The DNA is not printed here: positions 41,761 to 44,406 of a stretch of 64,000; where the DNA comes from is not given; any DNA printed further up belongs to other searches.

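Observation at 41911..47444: Exported TPR/Ig-like/caspase protein apparently coupled to a beta-propeller/TM/PP2C sensor phosphatase: a candidate two-gene proteolysis-linked signalling module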

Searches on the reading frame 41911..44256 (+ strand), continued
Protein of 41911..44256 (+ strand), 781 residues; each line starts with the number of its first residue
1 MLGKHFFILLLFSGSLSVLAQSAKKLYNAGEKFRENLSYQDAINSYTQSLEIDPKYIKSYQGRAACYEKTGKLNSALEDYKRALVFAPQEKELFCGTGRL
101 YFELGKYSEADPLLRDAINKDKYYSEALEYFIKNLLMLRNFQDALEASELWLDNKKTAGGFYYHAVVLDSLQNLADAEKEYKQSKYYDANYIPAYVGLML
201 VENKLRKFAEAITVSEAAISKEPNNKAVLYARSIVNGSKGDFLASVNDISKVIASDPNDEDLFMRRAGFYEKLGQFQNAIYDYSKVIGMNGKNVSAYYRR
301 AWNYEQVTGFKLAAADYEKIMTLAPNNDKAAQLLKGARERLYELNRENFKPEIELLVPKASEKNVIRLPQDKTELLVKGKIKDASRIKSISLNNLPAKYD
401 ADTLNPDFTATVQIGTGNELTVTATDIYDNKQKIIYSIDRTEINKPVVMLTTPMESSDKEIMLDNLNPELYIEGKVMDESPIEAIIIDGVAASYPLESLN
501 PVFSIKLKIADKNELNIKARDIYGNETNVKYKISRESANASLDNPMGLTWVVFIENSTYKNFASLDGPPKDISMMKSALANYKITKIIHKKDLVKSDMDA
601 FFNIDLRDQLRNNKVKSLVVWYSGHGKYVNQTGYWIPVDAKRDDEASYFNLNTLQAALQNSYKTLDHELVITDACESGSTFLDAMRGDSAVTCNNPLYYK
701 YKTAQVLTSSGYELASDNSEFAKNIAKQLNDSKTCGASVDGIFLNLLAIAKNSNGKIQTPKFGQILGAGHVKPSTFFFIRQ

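Call 12: find_related_loci(query=A1, collection=genome_contigs, flank=6000)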
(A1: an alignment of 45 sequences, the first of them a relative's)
Query A1 (781 aa) in genome_contigs; peptide patterns used: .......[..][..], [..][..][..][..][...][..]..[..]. (x = any residue, [..] = any of these).
599 stretches matched a pattern (row limit reached: there are more); 583 encode a relative of the query (tblastn E <= 1e-3); the best 80 are kept; 80 distinct loci.
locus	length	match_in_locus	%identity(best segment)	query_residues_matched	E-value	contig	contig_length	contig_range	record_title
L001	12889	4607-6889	77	20-781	0e+0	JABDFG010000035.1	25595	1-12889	MAG: Bacteroidetes bacterium isolate BWOrgControl_Nextera28_MAG6 3300020967.a:Ga0206820_1055, whole genome shotgun seque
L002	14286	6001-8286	62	18-781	0e+0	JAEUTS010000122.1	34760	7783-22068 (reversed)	MAG: Bacteroidia bacterium isolate new MAG-335 k141_2932704, whole genome shotgun sequence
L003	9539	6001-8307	51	8-781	0e+0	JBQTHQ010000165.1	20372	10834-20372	MAG: Bacteroidota bacterium isolate SAW253 c_000000086215, whole genome shotgun sequence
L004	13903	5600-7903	49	9-781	0e+0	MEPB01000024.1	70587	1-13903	MAG: Bacteroidetes bacterium RIFCSPLOWO2_12_FULL_35_15 rifcsplowo2_12_scaffold_1597, whole genome shotgun sequence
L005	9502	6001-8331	48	4-781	0e+0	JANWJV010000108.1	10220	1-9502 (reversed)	MAG: Bacteroidia bacterium isolate CRAIB_MAG76 c_000000060211, whole genome shotgun sequence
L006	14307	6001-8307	47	8-781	0e+0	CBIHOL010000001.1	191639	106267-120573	MAG TPA_asm: uncultured bacterium isolate SRR18156209_metabat2_50 genome assembly, contig: ERZ27336869.84, whole genome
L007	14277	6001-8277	48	21-781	0e+0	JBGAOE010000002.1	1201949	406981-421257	MAG: Bacteroidia bacterium isolate MAG_MBR_H10.51 MBRH10-51_opera_contig_8, whole genome shotgun sequence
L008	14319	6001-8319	47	7-781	0e+0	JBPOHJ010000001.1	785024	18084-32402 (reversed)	MAG: Bacteroidota bacterium isolate MAG_156 c_000000224866, whole genome shotgun sequence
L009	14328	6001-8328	47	4-781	0e+0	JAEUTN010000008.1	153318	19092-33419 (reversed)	MAG: Bacteroidia bacterium isolate new MAG-330 k141_4460285, whole genome shotgun sequence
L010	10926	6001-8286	48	17-781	0e+0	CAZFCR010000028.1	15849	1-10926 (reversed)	MAG TPA_asm: uncultured Akkermansia sp. isolate SRP302895_co1_24 genome assembly, contig: NODE_7034_length_15849_cov_4.3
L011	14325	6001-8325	48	4-781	0e+0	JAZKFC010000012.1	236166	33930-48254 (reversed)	MAG: Bacteroidota bacterium isolate DC_HB_02_SPN181219-bin060_1 DCHB02SPN_B060_1_000000000012, whole genome shotgun sequ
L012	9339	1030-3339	47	9-781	0e+0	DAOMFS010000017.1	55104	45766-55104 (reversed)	MAG TPA_asm: Bacteroidia bacterium isolate AMR_MDS_4996 NODE_163_length_55104_cov_6.875765, whole genome shotgun sequenc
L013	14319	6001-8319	46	6-781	0e+0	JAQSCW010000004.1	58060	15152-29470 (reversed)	MAG: bacterium isolate U-2019 MAG009 NODE_112_length_58060_cov_9.610327, whole genome shotgun sequence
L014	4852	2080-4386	47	8-781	0e+0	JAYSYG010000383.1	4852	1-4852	MAG: Sphingobacteriaceae bacterium isolate GFS_13377 GFS_13377_382, whole genome shotgun sequence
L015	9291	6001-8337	45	1-781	0e+0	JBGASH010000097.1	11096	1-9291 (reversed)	MAG: Bacteroidia bacterium isolate MAG_MBR_H10.107 MBRH10-107_opera_contig_18035, whole genome shotgun sequence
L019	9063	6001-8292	46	15-781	0e+0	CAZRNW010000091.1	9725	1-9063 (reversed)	MAG TPA_asm: uncultured Flavobacteriaceae bacterium isolate SRP237561_co1_235 genome assembly, contig: NODE_13640_length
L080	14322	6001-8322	40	6-781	0e+0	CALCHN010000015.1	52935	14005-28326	MAG TPA_asm: uncultured Flavobacteriales bacterium isolate SRR6425777_bin.63_CONCOCT_v1.1_MAG genome assembly, contig: E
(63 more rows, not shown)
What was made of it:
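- At least 583 species genomes encode a gene 1 relative (call 12).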

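Call 19: search_solved_structures(query=A1, max_evalue=0.01, show_alignments=0)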
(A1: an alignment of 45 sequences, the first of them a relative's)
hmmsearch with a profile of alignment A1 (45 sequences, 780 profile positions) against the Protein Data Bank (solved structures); distinct sequences matched with E-value up to 0.01: 367 (the best 60 are shown).
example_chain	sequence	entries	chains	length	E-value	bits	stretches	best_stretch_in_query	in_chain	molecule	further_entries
9qhb_A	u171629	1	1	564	9.4e-180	602.6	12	23-128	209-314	Engineered tetratricopeptide repeat protein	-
8bu0_A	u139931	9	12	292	4.9e-69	236.4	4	23-128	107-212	Consensus tetratricopeptide repeat protein | Crystal structure of an 8-repeat consensus TPR superhelix with Zinc. | Monomer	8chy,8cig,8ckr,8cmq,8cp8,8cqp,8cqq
9qhc_A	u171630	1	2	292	2.5e-66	227.5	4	23-128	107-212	Engineered tetratricopeptide repeat protein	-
7ntf_A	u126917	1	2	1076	1e-46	162.7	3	31-329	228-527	Isoform 1 of UDP-N-acetylglucosamine--peptide N-acetylglucosaminyltransferase 110 kDa subu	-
7yeh_B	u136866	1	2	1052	2.7e-43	151.3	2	31-329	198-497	UDP-N-acetylglucosamine--peptide N-acetylglucosaminyltransferase 110 kDa subunit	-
7yea_A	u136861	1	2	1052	3.5e-43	150.9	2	31-329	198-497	UDP-N-acetylglucosamine--peptide N-acetylglucosaminyltransferase 110 kDa subunit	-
6eou_A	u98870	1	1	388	9.2e-35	123.1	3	31-235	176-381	UDP-N-acetylglucosamine--peptide N-acetylglucosaminyltransferase 110 kDa subunit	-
1w3b_A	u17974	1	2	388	3.1e-34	121.4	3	31-235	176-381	UDP-N-ACETYLGLUCOSAMINE--PEPTIDE N-ACETYLGLUCOSAMINYLTRANSFERASE 110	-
9hb4_G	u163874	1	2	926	3.9e-34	121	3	223-361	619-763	Sperm-associated antigen 1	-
7qdr_B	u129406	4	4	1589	6.5e-34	120.3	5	163-326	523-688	Tetratricopeptide repeat protein 37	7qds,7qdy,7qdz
9g8o_B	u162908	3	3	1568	3.7e-33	117.8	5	163-326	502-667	Superkiller complex protein 3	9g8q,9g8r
7y4i_A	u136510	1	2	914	7.1e-32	113.6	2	30-305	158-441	Probable UDP-N-acetylglucosamine--peptide N-acetylglucosaminyltransferase SPINDLY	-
8dtf_A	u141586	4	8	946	8e-32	113.4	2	30-305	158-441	Probable UDP-N-acetylglucosamine--peptide N-acetylglucosaminyltransferase SPINDLY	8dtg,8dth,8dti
9pkq_A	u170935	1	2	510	1.1e-31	112.9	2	21-329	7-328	Mitochondrial import receptor subunit TOM70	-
7kdt_A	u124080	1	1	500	1.6e-31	112.4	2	22-327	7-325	Mitochondrial import receptor subunit TOM70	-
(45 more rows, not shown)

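Call 34: predict_structure(alignment_id=A1)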
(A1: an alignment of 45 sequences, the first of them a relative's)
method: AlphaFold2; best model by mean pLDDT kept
length: 781 residues; sequences in the alignment: 45
mean_pLDDT: 83.2   pTM: 0.50
mean pLDDT of the five models: 83.2, 82.8, 82.7, 82.1, 79.9
residues with pLDDT >= 90: 373; 70-90: 263; 50-70: 120; < 50: 25
segments of 3 or more residues with pLDDT < 50: 1-4, 12-20, 682-684, 714-717
pLDDT, mean of each block of 10 residues (from residue 1): 51 46 87 94 94 92 94 94 91 94 95 94 90 96 95 93 97 97 96 97 97 95 94 96 96 93 97 97 96 96 95 95 91 89 82 91 86 89 92 92 91 84 91 91 86 72 70 88 90 86 86 88 89 68 74 73 58 82 82 75 72 77 65 54 58 58 70 66 52 72 74 55 83 78 81 72 63 72 77
secondary structure, 60 per line:
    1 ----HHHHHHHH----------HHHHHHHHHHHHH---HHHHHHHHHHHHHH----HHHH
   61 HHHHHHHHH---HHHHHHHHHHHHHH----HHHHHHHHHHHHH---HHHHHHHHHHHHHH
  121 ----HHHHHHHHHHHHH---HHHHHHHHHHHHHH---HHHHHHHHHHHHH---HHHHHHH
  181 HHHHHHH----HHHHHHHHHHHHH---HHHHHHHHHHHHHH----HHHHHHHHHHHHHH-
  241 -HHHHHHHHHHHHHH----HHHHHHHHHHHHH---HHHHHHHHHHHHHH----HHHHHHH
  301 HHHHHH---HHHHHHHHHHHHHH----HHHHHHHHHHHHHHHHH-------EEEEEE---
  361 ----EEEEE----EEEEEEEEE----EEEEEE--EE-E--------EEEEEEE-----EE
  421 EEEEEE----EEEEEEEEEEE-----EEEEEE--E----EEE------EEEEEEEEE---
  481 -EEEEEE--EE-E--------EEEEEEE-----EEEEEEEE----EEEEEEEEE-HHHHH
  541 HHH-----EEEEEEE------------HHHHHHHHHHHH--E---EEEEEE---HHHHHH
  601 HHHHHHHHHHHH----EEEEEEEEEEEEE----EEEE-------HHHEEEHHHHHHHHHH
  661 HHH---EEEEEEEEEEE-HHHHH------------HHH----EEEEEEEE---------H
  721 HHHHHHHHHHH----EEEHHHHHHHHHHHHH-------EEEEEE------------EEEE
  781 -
elements in order (helices of 4 or more, strands of 3 or more residues): H5-12 H23-35 H39-52 H57-69 H73-86 H91-103 H107-120 H125-137 H141-154 H158-170 H174-187 H192-204 H208-221 H226-239 H242-255 H260-272 H276-289 H294-306 H310-323 H328-344 E352-357 E365-369 E374-382 E387-392 E407-413 E419-426 E431-441 E447-452 E460-462 E469-477 E482-487 E502-508 E514-521 E526-534 H536-543 E549-555 H568-579 E586-591 H595-612 E617-629 E634-637 E648-650 H651-663 E667-677 H679-683 E703-710 H720-731 E736-738 H739-751 E759-764 E777-780
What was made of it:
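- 41977..42942 (+): TPR superhelix, about 10 repeats (aa 23-344). AF2 helices 23-344 with pLDDT above 90 (call 34).
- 42946..43518 (+): Two tandem Ig-like beta-sandwich domains (aa 346-441 and 442-536). AF2 strands (call 34).
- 43966..43968 (+): Arg686 (AMR), a conserved basic residue in the loop 11 residues after the catalytic Cys. It is a candidate autoprocessing site. The loop has low pLDDT at 682-684 (call 34).
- Checked: The AF2 model (pLDDT 83) shows TPR helices 23-344, beta-sandwiches 352-441 and 447-534, and a caspase fold 549-780 (call 34).
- The inter-domain arrangement of the full gene 1 model is uncertain (pTM 0.50, call 34). TPR and Ig domains could dock onto the propellers (call 34).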

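Call 40: fold_search(model_id=the predicted structure, library=pdb)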
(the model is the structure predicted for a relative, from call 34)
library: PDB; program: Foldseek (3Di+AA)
matches with E <= 10: 1872; with E <= 0.001: 784
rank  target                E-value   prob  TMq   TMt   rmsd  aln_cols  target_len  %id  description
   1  1w3b_A                2.0e-15  1.00  0.35  0.67   4.8       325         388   19  The superhelical TPR domain of O-linked GlcNAc transferase reveals structural similarities to importin alpha. (released 2004-09-09)
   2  9qhb                  3.4e-15  1.00  0.28  0.68   5.5       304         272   22  Crystal structure of 16-repeat CTPR protein with eliminated coordination sites (released 2025-10-22)
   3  6eou                  4.2e-15  1.00  0.33  0.67   6.5       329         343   19  O-GlcNAc transferase TPR domain with the intellectual disability associated mutation L254F (released 2018-05-09)
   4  8chy                  5.8e-15  1.00  0.27  0.61   6.2       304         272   22  Crystal structure of an 8-repeat consensus TPR superhelix with Zinc. (released 2024-02-21)
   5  1w3b_B                1.2e-14  1.00  0.30  0.60   7.9       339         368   16  The superhelical TPR domain of O-linked GlcNAc transferase reveals structural similarities to importin alpha. (released 2004-09-09)
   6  8dtg_B                2.2e-14  1.00  0.24  0.25  10.6       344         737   19  Cryo-EM structure of Arabidopsis SPY alternative conformation 1 (released 2023-03-08)
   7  8dtg_A                3.4e-14  1.00  0.23  0.23  10.7       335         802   19  Cryo-EM structure of Arabidopsis SPY alternative conformation 1 (released 2023-03-08)
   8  8dtf_A                5.2e-14  1.00  0.23  0.23  10.7       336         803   19  Cryo-EM structure of the full length Arabidopsis SPY with complete TPRs (released 2023-03-08)
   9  7y4i_A                1.1e-13  1.00  0.19  0.18  21.9       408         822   17  Crystal structure of SPINDLY in complex with GDP (released 2022-12-07)
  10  7yeh_A                1.3e-13  1.00  0.30  0.24   8.1       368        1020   18  Cryo-EM structure of human OGT-OGA complex (released 2023-07-12)
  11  8dth_A                1.3e-13  1.00  0.24  0.25  10.8       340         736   18  Cryo-EM structure of Arabidopsis SPY alternative conformation 2 (released 2023-03-08)
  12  7y4i_B                1.5e-13  1.00  0.24  0.23  11.9       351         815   19  Crystal structure of SPINDLY in complex with GDP (released 2022-12-07)
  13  8dth_B                2.8e-13  1.00  0.26  0.29   8.0       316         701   20  Cryo-EM structure of Arabidopsis SPY alternative conformation 2 (released 2023-03-08)
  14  9qhc_B                3.4e-13  1.00  0.27  0.67   9.4       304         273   21  Crystal structure of 8-repeat CTPR protein with eliminated coordination sites (released 2025-10-22)
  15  7yea_A                4.2e-13  1.00  0.28  0.22   8.2       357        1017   18  Human O-GlcNAc transferase Dimer (released 2023-07-12)
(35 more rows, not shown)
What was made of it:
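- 41977..42942 (+): Foldseek matches OGT and CTPR (call 40).
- Tried and rejected: The full-length profile and the full-length model were swamped by TPR matches (calls 19, 40).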

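Call 63: search_protein_families(library=padloc, proteins=[window:41911-44256:+], max_evalue=0.001)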
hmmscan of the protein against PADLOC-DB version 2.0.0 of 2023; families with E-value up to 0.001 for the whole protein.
window:41911-44256:+ (781 aa): 0 families
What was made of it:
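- On Known anti-phage defence systems (PADLOC): There were 0 hits for either protein (call 63).
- There are no PADLOC hits (call 63).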

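Call 68: search_protein_families(library=pfam, proteins=[L080:11630-13960:-, L080:13957-14259:-, L004:11356-13296:+, L019:1924-4002:-, L019:1304-1852:-, L019:4027-5610:+], max_evalue=0.0001)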
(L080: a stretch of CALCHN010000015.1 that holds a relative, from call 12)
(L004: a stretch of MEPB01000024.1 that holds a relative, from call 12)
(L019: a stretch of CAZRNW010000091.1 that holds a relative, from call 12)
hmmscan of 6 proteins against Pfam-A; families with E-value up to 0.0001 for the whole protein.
L080:11630-13960:- (776 aa): 9 families
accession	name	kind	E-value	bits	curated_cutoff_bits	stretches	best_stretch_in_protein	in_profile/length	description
PF13424.12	TPR_12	-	8e-32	109.7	30.1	2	192-265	2-77/77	Tetratricopeptide repeat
PF00515.34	TPR_1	-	2.3e-25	87.8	27.8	4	233-263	1-31/34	Tetratricopeptide repeat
PF07719.23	TPR_2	-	6.1e-24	82.5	27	0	193-225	1-33/34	Tetratricopeptide repeat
PF13374.12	TPR_10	-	1.6e-22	79.2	27.5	0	193-226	2-36/42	Tetratricopeptide repeat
PF13181.12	TPR_8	-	6.8e-21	73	25.7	2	113-144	1-32/34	Tetratricopeptide repeat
PF07228.17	SpoIIE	-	6.9e-13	49.4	25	1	551-775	3-190/192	Stage II sporulation protein E (SpoIIE)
PF13176.12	TPR_7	-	8.1e-10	38.4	27.9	0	195-227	1-33/36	Tetratricopeptide repeat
PF17874.7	TPR_MalT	-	9.4e-07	28.9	45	1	115-301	42-228/336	MalT-like TPR region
PF13432.12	TPR_16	-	1.1e-06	29.3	32.7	0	165-220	9-58/65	Tetratricopeptide repeat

L080:13957-14259:- (100 aa): 0 families

L004:11356-13296:+ (646 aa): 1 family
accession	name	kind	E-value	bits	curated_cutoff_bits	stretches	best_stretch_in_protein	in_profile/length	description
PF07228.17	SpoIIE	-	6.5e-16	59.3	25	1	445-645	5-190/192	Stage II sporulation protein E (SpoIIE)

L019:1924-4002:- (692 aa): 7 families
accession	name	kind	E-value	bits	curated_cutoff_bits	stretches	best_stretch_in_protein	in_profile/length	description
PF13424.12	TPR_12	-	2.4e-36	124.2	30.1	4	103-171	7-77/77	Tetratricopeptide repeat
PF00515.34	TPR_1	-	2.9e-27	93.8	27.8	1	101-131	3-33/34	Tetratricopeptide repeat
PF07228.17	SpoIIE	-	1.4e-23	84.2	25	1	496-691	2-191/192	Stage II sporulation protein E (SpoIIE)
PF13374.12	TPR_10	-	5.5e-21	74.3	27.5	0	100-130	3-33/42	Tetratricopeptide repeat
PF07719.23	TPR_2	-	1.2e-16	59.8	27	0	101-131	3-33/34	Tetratricopeptide repeat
PF13176.12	TPR_7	-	1.3e-14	53.4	27.9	0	101-127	1-29/36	Tetratricopeptide repeat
PF13181.12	TPR_8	-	6e-13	48.3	25.7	0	100-131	2-33/34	Tetratricopeptide repeat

L019:1304-1852:- (182 aa): 3 families
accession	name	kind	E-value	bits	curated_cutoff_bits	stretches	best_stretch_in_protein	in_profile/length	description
PF13899.12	Thioredoxin_7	-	3.5e-11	43.5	27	1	38-129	2-81/83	Thioredoxin-like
PF13098.12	Thioredoxin_2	-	2.3e-08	34.7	27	1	50-132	2-85/104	Thioredoxin-like domain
PF03190.21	Thioredox_DsbH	-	5.4e-07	30.1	27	1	31-147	15-123/163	Protein of unknown function, DUF255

L019:4027-5610:+ (527 aa): 2 families
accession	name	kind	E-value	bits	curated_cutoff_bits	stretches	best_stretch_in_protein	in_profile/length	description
PF00749.27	tRNA-synt_1c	-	4.1e-93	312.2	23.4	1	26-371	2-314/314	tRNA synthetases class I (E and Q), catalytic domain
PF19269.4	Anticodon_2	-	1.5e-23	84.2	23.6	1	385-523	2-141/141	Anticodon binding domain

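Call 74: find_encoding_contigs(protein=P0080, flank=6000, max_places=2)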
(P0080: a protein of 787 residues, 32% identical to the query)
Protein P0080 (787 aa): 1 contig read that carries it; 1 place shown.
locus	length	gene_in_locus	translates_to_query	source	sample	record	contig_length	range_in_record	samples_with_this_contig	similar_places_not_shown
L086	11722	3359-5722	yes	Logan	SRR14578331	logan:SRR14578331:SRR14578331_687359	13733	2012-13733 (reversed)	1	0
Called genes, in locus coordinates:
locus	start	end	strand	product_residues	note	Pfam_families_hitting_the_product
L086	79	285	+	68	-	PF11127:YgaP-like_TM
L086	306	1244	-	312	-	PF00389:2-Hacid_dh, PF02826:2-Hacid_dh_C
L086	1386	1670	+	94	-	-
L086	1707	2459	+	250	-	PF00121:TIM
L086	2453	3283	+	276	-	PF06325:PrmA, PF05175:MTS, PF13489:Methyltransf_23 (weak), PF13649:Methyltransf_25, PF13847:Methyltransf_31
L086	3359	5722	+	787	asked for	PF07719:TPR_2 (faint), PF13424:TPR_12 (faint), PF25062:ARM_TT21_N (faint), PF25575:TPR_BSK1_C (faint), PF13181:TPR_8 (faint), PF23914:TPR_CcmH_CycH (weak), PF13414:TPR_11 (weak), PF00515:TPR_1 (weak), +7 more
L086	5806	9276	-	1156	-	PF13088:BNR_2 (faint), PF15902:Sortilin-Vps10 (weak), PF00801:PKD (weak), PF18962:Por_Secre_tail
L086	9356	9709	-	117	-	PF20409:SnoaL_5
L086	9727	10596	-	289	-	PF25539:Bestrophin_2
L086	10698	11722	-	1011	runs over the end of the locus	?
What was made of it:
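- The Cys-less variant is an orphan without gene 2 (call 74).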

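Call 75: find_encoding_contigs(protein=P0079, flank=6000, max_places=2)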
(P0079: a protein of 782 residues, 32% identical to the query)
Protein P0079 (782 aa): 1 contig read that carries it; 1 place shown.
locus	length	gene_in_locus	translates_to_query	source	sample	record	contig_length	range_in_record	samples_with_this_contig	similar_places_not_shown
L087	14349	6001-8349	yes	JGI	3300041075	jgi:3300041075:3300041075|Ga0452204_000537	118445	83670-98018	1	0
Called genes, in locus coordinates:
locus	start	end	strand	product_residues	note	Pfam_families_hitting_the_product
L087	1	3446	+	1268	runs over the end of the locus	PF07494:Reg_prop (faint), PF08450:SGL (faint), PF07495:Y_Y_Y, PF00512:HisKA, PF02518:HATPase_c, PF00072:Response_reg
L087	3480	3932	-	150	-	PF02631:RecX_HTH2, PF21981:RecX_HTH3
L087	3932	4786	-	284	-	PF17827:PrmC_N, PF01209:Ubie_methyltran (weak), PF05175:MTS, PF06325:PrmA, PF13847:Methyltransf_31, PF08241:Methyltransf_11, PF08242:Methyltransf_12, PF13649:Methyltransf_25, +2 more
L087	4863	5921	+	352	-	PF00383:dCMP_cyt_deam_1, PF14437:MafB19-deam, PF01872:RibD_C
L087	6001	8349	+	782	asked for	PF00515:TPR_1 (faint), PF07719:TPR_2 (faint), PF13428:TPR_14 (faint), PF23914:TPR_CcmH_CycH (faint), PF12895:ANAPC3 (faint), PF13181:TPR_8 (faint), PF13432:TPR_16 (faint)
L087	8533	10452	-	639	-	PF13292:DXP_synthase_N, PF02779:Transket_pyr, PF02780:Transketolase_C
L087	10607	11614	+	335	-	PF00691:OmpA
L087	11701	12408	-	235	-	PF10988:DUF2807, PF13349:DUF4097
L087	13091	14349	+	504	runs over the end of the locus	PF07690:MFS_1, PF13347:MFS_2, PF07690:MFS_1 (weak)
